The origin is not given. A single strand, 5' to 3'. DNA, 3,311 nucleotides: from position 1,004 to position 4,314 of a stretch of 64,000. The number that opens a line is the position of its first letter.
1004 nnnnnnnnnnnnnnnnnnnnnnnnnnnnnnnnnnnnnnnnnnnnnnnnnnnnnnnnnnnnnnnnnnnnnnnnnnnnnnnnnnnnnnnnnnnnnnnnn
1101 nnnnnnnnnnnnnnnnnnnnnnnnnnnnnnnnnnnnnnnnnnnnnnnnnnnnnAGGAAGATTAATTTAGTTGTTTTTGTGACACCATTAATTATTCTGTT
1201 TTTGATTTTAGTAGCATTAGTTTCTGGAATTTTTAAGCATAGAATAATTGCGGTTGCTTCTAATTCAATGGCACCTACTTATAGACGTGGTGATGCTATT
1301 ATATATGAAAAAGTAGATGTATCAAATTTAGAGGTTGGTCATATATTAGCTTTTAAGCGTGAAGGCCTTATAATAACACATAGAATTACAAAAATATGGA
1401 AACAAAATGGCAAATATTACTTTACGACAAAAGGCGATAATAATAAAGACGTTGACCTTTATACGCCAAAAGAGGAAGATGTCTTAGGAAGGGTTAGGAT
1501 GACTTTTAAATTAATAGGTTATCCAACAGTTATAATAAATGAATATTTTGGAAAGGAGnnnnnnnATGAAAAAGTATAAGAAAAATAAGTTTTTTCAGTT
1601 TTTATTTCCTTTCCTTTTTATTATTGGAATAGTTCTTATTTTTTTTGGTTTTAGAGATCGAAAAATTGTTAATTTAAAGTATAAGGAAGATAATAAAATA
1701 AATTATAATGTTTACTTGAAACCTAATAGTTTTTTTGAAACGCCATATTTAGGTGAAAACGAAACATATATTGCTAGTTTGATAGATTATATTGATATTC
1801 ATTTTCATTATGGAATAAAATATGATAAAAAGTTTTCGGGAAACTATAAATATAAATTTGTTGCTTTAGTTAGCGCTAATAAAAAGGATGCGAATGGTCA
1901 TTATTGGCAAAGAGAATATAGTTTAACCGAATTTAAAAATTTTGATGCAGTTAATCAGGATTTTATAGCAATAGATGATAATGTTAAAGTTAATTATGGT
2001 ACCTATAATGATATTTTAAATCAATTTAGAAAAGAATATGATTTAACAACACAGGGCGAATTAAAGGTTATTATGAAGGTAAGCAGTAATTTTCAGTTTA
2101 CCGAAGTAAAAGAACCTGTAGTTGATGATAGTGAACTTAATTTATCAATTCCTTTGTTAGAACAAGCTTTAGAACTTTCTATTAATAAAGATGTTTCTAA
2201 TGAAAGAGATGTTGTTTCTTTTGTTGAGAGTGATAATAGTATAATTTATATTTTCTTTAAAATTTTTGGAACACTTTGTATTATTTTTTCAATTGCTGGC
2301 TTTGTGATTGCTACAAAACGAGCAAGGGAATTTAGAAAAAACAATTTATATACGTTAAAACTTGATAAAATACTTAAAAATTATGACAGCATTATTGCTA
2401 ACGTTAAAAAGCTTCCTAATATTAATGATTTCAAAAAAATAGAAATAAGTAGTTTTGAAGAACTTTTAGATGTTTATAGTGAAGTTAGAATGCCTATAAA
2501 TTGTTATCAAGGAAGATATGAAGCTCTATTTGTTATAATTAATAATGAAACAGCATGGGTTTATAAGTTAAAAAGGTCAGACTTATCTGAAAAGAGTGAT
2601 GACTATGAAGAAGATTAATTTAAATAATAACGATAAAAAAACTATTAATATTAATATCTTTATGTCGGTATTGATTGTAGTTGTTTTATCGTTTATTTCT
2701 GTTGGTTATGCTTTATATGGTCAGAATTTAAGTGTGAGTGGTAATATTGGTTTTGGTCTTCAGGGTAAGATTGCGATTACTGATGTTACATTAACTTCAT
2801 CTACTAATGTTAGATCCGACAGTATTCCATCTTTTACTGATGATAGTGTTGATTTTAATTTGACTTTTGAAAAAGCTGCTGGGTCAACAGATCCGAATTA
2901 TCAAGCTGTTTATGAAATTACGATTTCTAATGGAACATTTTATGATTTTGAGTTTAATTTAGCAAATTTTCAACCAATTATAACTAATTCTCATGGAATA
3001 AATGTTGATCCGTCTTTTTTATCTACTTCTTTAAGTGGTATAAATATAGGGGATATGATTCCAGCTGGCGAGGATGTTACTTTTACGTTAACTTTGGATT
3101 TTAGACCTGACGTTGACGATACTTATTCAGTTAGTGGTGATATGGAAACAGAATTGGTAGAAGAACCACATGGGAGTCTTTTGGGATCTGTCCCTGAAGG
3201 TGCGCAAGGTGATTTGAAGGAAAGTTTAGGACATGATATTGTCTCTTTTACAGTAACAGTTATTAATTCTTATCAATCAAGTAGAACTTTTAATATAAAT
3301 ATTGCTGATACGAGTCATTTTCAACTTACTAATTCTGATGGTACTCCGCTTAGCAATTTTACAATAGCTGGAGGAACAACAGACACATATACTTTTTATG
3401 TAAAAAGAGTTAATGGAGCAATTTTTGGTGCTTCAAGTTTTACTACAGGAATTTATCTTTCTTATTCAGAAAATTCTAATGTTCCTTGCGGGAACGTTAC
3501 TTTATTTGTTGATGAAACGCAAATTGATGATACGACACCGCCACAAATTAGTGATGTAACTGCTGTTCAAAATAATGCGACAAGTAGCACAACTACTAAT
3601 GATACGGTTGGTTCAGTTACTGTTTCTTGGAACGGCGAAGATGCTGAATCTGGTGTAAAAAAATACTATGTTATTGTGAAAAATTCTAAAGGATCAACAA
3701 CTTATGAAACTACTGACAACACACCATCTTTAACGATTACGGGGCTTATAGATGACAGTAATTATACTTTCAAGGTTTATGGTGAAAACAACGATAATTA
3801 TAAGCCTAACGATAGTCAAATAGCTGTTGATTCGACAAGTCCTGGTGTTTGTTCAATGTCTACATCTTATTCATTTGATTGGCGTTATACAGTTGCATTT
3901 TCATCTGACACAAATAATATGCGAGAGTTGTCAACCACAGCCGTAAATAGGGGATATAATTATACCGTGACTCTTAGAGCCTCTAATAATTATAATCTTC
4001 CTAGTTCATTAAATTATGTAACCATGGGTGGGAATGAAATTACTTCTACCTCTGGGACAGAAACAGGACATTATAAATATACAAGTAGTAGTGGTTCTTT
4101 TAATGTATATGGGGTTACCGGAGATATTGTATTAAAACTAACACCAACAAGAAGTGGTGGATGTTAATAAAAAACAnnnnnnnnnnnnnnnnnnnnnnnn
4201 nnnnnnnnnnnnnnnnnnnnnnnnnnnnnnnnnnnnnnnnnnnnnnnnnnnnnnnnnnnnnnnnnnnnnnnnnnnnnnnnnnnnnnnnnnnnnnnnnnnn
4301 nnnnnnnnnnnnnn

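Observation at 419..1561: SipW-type signal peptidase fused to an N-terminal ~250-aa polytopic membrane domain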

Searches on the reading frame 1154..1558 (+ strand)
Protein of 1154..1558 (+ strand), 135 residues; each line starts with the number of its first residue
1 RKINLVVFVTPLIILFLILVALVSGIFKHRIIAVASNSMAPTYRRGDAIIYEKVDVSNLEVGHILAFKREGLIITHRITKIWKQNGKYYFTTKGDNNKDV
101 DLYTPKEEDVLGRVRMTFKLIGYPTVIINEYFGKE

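Call 68: search_solved_structures(query=window:1154-1558:+, max_evalue=0.01, show_alignments=2)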
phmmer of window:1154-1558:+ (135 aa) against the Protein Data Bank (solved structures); distinct sequences matched with E-value up to 0.01: 3.
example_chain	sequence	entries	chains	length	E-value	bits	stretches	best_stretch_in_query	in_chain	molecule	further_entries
7p2q_A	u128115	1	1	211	4.1e-14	55.6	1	3-131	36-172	Signal peptidase complex catalytic subunit SEC11C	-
7p2p_A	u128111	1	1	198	6.5e-14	55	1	9-131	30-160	Signal peptidase complex catalytic subunit SEC11A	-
9rjb_A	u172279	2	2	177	1.2e-13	54.1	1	9-131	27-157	Signal peptidase complex catalytic subunit SEC11A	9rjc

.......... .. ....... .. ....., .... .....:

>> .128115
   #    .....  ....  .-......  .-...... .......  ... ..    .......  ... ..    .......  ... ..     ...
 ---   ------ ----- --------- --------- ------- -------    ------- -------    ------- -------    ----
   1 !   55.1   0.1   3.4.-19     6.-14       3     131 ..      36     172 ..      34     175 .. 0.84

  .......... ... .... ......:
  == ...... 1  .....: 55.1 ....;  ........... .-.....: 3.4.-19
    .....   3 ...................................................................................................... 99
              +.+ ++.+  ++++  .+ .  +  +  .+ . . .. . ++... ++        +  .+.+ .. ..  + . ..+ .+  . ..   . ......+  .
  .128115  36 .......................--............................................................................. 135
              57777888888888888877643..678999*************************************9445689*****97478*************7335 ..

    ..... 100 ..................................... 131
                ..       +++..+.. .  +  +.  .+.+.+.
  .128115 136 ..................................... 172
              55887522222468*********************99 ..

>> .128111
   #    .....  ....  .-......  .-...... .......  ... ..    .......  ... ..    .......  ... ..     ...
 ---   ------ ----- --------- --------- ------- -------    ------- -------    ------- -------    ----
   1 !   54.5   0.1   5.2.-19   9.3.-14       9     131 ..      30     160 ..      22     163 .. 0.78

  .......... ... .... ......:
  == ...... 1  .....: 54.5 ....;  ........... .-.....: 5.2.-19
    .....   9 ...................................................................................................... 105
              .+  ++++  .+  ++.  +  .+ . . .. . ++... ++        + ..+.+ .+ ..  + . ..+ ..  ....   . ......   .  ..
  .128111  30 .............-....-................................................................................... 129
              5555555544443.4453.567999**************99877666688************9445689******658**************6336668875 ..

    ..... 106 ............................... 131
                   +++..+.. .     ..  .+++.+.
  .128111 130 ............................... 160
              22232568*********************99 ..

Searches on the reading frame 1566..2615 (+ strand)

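Call 3: search_protein_families(library=pfam, proteins=[window:1566-2615:+], max_evalue=1)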
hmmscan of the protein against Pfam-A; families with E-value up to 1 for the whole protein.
window:1566-2615:+ (350 aa): 4 families
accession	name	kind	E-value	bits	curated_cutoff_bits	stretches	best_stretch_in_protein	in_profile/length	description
PF17231.7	DUF5305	-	6.1e-14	52.4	29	1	114-333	1-217/217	Family of unknown function (DUF5305)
PF00335.26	Tetraspanin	-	0.026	14.6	32.1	0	212-254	31-73/225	Tetraspanin family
PF11043.13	Anti-RecBCD_p2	-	0.067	13.8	25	0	136-161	8-33/97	Bacteriophage P22, anti-RecBCD protein 2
PF12698.13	ABC2_membrane_3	-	0.94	8.9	31.6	0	9-255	5-187/347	ABC-2 family transporter protein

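Call 4: search_protein_families(library=ncbifam, proteins=[window:1566-2615:+], max_evalue=1)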
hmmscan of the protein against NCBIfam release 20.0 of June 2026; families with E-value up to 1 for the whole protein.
window:1566-2615:+ (350 aa): 1 family
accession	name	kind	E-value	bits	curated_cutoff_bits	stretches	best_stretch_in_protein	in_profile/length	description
NF040945.1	CCC_membrane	equivalog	0.079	13.3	65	1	229-259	14-44/99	CCC motif membrane protein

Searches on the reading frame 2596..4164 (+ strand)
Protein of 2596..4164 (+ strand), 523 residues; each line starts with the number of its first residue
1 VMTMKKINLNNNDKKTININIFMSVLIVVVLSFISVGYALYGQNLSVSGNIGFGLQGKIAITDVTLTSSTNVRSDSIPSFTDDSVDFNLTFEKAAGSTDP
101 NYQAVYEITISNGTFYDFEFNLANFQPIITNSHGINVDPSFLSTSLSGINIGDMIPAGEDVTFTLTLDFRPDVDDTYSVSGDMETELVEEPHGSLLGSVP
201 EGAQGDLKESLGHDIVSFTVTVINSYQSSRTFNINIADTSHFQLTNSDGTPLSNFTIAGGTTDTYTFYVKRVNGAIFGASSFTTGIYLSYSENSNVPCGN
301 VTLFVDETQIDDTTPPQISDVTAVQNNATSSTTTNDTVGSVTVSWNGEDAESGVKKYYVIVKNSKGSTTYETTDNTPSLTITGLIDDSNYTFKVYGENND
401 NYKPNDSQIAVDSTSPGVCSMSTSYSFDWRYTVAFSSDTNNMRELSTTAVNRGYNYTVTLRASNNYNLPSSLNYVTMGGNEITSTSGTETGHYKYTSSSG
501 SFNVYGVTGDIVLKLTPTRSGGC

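Call 3: search_protein_families(library=pfam, proteins=[window:2596-4164:+], max_evalue=1)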
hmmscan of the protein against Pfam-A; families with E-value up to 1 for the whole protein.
window:2596-4164:+ (523 aa): 4 families
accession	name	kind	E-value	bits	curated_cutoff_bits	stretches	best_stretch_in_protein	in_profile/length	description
PF00041.27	fn3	-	2.6e-06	28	25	1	334-405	9-77/84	Fibronectin type III domain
PF11614.14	FixG_C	-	0.017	15.8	25.6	1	218-273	35-87/119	IG-like fold at C-terminal of FixG, putative oxidoreductase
PF09294.16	Interfer-bind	-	0.16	12.7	21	1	356-407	43-96/104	Interferon-alpha/beta receptor, fibronectin type III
PF03413.25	PepSY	-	0.24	12.2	24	1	99-121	26-50/60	Peptidase propeptide and YPEB domain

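Call 4: search_protein_families(library=ncbifam, proteins=[window:2596-4164:+], max_evalue=1)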
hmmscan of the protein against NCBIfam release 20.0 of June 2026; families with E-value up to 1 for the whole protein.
window:2596-4164:+ (523 aa): 0 families

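Call 30: search_protein_families(library=ncbifam, proteins=[window:2605-4164:+], max_evalue=1)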
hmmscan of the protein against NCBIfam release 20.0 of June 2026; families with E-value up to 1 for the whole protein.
window:2605-4164:+ (520 aa): 0 families
